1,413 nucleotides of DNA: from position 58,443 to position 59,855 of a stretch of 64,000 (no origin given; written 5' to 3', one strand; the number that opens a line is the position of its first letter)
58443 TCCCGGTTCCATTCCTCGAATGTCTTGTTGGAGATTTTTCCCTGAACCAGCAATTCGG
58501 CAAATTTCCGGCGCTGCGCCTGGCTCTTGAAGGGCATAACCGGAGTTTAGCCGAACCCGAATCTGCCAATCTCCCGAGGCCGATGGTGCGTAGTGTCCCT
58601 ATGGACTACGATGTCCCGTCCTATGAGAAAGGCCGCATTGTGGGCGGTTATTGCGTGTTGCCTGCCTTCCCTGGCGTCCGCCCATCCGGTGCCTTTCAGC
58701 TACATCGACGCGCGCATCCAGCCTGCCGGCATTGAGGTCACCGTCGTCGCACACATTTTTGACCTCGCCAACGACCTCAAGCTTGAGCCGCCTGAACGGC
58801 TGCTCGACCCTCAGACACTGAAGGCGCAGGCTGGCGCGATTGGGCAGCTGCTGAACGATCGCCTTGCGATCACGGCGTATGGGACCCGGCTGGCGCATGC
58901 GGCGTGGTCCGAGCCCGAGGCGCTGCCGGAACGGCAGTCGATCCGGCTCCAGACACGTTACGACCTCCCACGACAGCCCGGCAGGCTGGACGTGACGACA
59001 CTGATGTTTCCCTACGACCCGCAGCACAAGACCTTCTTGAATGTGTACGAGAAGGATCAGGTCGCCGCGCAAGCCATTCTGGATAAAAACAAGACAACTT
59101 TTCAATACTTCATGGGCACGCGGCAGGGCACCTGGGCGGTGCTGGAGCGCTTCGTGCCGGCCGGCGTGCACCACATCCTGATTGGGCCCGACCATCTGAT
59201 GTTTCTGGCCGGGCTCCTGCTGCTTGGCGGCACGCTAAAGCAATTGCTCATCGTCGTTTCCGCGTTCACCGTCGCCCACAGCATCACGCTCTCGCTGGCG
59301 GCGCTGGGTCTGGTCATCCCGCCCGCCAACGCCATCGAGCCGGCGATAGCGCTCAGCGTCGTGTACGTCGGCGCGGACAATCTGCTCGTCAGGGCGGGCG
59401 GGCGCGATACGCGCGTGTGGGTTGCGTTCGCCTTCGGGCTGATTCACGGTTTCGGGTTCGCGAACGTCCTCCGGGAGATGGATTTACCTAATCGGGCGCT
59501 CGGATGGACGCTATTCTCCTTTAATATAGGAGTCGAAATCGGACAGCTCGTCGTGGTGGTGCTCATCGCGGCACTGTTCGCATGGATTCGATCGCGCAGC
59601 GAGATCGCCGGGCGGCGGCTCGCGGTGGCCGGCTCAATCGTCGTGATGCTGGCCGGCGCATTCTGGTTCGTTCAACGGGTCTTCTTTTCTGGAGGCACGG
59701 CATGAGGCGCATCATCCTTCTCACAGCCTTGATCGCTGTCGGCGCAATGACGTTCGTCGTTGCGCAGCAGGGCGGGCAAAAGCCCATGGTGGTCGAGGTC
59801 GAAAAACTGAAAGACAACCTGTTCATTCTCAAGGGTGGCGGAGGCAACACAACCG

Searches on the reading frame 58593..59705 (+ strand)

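Call 16: search_protein_families(library=pfam, proteins=[window:58593-59705:+])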
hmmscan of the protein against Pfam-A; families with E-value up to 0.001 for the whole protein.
window:58593-59705:+ (370 aa): 2 families
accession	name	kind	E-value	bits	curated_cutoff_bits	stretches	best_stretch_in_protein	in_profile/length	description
PF13795.12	HupE_UreJ_2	-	8.6e-45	152.6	24.5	1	187-334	1-154/156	HupE / UreJ protein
PF04955.18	HupE_UreJ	-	1.4e-07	31.7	23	1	190-347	24-176/179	HupE / UreJ protein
